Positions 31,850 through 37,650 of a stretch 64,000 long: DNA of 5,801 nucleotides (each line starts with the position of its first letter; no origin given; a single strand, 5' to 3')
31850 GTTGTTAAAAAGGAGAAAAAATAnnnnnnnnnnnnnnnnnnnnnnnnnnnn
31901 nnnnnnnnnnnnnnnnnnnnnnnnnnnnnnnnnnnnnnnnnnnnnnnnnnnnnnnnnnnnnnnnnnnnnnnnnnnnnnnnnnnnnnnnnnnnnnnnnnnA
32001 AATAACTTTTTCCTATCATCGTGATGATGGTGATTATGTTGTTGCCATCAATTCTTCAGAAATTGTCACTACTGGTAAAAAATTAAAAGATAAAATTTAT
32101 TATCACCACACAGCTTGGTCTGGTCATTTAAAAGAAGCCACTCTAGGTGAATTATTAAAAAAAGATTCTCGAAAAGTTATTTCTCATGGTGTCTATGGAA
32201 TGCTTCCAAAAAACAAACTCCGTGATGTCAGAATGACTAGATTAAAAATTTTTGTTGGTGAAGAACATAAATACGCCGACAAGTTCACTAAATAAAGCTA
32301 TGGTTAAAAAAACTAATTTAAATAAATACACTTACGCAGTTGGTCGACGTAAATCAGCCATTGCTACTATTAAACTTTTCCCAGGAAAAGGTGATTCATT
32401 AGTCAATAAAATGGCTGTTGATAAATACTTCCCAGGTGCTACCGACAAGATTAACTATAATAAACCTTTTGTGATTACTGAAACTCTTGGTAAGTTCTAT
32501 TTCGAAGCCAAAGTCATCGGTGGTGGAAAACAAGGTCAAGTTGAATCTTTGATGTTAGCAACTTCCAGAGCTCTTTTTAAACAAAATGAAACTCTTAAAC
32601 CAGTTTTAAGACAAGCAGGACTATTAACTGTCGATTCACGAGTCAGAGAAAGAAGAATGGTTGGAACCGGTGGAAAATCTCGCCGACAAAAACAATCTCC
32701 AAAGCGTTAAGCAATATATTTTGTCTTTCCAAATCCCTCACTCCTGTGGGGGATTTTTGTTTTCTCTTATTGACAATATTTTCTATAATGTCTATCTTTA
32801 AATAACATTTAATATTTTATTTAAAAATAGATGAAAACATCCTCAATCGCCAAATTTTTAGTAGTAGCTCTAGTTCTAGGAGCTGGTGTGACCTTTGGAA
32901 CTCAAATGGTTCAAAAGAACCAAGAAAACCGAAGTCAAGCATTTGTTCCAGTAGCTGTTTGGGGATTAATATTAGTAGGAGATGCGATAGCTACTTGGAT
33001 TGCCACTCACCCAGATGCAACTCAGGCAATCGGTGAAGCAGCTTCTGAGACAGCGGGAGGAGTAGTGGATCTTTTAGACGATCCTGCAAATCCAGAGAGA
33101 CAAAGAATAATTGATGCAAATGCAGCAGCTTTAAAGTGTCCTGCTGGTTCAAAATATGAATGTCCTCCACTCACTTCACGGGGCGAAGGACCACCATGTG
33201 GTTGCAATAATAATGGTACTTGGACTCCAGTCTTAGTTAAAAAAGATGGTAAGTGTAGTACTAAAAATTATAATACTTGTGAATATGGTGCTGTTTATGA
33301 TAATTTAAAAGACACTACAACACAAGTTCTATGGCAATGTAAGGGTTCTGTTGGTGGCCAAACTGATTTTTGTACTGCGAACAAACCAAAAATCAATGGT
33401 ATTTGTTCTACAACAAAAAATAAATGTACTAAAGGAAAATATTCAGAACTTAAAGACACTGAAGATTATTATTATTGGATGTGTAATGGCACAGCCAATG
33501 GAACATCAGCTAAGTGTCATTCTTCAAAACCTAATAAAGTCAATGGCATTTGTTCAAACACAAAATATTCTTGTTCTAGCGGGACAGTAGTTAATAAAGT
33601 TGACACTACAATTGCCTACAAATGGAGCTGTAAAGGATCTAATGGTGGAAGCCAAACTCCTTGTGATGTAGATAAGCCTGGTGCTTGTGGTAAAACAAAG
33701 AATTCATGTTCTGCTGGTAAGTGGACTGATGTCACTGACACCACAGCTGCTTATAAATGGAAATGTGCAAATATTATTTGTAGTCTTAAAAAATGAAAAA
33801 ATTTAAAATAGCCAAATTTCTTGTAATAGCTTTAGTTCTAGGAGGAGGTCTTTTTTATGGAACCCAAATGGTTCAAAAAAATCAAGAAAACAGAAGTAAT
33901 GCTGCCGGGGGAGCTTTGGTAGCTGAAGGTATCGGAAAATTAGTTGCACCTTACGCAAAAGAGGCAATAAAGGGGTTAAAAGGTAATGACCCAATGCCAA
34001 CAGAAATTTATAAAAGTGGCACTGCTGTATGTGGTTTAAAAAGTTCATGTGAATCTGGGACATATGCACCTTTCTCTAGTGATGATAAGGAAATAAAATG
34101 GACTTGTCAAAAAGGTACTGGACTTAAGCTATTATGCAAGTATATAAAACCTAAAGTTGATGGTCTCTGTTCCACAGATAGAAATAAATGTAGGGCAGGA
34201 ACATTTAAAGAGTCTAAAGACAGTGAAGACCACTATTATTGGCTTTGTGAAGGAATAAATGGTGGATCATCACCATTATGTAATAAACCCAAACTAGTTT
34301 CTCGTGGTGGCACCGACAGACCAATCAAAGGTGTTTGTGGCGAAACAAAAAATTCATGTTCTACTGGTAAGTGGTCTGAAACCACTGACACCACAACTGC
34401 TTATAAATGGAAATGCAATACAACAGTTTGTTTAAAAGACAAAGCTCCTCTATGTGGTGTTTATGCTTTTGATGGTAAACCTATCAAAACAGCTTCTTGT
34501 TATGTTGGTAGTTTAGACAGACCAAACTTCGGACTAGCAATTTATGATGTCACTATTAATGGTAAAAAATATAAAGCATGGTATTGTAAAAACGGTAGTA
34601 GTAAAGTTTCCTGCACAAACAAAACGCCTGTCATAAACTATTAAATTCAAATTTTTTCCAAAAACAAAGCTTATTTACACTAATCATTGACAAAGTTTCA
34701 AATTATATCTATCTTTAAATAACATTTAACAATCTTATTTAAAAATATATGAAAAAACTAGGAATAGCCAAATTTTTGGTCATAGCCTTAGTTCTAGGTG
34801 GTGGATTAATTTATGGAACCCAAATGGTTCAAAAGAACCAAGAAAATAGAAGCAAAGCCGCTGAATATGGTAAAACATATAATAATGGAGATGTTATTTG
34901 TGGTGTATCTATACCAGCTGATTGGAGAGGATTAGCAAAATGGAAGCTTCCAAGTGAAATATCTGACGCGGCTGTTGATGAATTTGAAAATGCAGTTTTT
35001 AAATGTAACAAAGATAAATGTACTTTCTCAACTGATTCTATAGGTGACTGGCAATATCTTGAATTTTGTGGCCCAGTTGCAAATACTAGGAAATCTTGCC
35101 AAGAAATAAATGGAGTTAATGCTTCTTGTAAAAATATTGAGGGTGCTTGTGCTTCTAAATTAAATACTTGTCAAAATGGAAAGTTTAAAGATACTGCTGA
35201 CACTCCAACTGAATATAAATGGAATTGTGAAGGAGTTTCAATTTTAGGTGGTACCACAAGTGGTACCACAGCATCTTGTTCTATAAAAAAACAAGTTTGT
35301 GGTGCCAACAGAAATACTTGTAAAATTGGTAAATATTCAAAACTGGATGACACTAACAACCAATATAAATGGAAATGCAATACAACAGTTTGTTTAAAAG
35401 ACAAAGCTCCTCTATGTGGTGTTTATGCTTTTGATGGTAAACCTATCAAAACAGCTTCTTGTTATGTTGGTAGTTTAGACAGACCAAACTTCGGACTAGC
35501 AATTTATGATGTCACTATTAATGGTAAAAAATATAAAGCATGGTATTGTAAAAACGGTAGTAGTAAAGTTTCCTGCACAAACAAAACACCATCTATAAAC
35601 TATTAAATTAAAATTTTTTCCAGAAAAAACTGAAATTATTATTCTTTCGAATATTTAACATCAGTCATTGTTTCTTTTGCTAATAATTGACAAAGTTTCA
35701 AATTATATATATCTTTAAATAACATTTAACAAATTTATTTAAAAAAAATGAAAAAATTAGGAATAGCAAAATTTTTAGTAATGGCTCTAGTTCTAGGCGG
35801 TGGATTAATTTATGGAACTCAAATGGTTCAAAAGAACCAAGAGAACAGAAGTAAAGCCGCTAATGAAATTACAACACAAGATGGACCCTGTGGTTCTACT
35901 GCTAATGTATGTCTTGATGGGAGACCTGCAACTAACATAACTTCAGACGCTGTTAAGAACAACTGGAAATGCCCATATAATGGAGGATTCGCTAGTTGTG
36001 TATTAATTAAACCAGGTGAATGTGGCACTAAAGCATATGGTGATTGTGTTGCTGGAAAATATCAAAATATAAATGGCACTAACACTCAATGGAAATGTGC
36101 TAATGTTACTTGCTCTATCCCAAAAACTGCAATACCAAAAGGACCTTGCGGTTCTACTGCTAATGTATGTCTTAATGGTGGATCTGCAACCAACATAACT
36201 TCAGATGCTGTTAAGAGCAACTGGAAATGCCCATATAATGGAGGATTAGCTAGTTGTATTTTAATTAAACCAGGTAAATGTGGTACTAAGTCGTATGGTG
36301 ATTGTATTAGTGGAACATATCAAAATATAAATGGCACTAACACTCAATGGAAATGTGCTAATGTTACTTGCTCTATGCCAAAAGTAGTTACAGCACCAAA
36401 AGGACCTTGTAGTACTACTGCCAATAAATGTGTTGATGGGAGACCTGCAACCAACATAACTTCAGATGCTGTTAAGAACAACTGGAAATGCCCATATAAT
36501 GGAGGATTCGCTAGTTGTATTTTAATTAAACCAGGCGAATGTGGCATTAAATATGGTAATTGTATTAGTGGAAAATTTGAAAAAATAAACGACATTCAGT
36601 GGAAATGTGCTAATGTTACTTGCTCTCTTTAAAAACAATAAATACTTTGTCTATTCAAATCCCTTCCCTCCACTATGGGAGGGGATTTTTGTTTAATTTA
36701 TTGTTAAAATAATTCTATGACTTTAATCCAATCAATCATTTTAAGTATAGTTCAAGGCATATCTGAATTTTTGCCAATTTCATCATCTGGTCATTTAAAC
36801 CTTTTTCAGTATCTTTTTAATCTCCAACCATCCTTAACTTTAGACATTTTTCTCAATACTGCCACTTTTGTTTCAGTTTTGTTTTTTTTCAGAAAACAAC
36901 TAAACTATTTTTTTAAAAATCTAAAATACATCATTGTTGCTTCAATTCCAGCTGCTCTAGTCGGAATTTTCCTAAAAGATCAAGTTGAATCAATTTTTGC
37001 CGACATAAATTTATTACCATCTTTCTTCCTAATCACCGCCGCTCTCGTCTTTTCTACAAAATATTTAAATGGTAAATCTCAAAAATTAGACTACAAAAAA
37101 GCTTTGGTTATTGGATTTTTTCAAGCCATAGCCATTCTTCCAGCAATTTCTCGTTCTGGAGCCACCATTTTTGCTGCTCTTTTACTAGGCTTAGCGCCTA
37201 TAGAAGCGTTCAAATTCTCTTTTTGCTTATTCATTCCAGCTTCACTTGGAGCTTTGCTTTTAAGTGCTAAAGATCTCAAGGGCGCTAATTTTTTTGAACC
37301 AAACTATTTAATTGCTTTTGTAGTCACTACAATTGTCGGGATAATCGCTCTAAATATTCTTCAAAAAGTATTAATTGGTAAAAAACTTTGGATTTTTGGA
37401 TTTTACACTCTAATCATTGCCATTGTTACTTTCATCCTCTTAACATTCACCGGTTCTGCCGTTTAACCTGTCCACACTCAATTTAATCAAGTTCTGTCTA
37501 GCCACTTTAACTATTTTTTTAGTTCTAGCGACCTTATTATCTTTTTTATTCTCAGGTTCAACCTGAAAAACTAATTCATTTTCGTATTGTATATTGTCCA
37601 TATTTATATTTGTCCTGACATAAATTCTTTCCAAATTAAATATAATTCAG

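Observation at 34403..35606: Near-identical ~240-bp 3' ends of paralogs B and C plus a similar downstream spacer: recent gene conversion or unequal crossover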

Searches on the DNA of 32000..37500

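Call 33: search_rna_families(source=window, start=32000, end=37500, threshold=evalue, max_evalue=1)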
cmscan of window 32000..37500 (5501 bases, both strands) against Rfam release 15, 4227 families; matches with E-value up to 1: 3.
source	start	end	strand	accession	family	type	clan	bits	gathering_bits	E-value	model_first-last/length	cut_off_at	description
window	36622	36698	+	RF02371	PyrG_leader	Cis-reg; leader;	-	34.1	65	0.08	1-78/78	no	PyrG leader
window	33830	33887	-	RF01962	RMST_1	Gene; lncRNA;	-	19.4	40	0.36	1-61/61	no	Rhabdomyosarcoma 2 associated transcript conserved region 1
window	33685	33711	+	RF00180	REN-SRE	Cis-reg;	-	17.8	41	0.8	1-37/37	no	Renin stability regulatory element (REN-SRE)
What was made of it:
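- There is no Rfam match in the region (call 33).
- Tried and rejected: An Rfam scan of 32000-37500 found nothing near threshold (call 33).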

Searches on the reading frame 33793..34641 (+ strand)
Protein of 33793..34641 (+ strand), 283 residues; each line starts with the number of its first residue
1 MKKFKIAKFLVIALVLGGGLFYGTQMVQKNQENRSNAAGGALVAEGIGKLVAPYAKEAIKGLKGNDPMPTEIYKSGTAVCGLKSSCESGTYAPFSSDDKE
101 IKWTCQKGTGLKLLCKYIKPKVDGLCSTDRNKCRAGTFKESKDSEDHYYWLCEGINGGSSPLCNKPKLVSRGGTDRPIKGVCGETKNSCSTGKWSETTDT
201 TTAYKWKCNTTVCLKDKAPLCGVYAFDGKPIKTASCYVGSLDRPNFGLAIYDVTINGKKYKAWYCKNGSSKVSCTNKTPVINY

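Call 8: search_protein_families(library=pfam, proteins=[window:33793-34641:+], max_evalue=1)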
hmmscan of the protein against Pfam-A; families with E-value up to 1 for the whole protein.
window:33793-34641:+ (283 aa): 0 families

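Call 9: search_protein_families(library=ncbifam, proteins=[window:33793-34641:+], max_evalue=1)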
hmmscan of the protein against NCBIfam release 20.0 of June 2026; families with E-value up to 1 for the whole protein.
window:33793-34641:+ (283 aa): 1 family
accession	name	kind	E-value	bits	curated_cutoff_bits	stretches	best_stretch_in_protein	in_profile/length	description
TIGR02075.1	pyrH_bact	equivalog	0.11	12.1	243.9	0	191-237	130-177/233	UMP kinase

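Call 32: list_cluster_members(proteins=[P0002, window:33793-34641:+, P0001, P0003, P0004])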
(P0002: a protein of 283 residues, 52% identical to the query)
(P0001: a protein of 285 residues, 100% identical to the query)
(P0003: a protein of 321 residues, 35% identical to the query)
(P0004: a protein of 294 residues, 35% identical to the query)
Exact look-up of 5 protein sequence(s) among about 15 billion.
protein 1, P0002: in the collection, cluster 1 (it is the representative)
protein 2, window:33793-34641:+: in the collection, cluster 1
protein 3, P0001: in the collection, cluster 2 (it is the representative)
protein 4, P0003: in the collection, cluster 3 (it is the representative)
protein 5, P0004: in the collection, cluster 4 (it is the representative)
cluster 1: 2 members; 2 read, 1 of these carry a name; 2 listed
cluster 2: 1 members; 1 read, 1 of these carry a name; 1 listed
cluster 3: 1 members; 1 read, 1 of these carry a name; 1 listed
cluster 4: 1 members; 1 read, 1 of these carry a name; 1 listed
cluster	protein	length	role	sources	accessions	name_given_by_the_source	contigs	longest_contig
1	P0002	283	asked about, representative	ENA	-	-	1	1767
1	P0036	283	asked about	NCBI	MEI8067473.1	MAG: hypothetical protein WCG91_00780 [Candidatus Shapirobacteria bacterium]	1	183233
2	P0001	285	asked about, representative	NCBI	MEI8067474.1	MAG: hypothetical protein WCG91_00785 [Candidatus Shapirobacteria bacterium]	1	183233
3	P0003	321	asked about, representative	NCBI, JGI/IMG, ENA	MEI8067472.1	MAG: hypothetical protein WCG91_00775 [Candidatus Shapirobacteria bacterium]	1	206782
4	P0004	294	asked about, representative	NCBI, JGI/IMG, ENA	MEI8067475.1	MAG: hypothetical protein WCG91_00790 [Candidatus Shapirobacteria bacterium]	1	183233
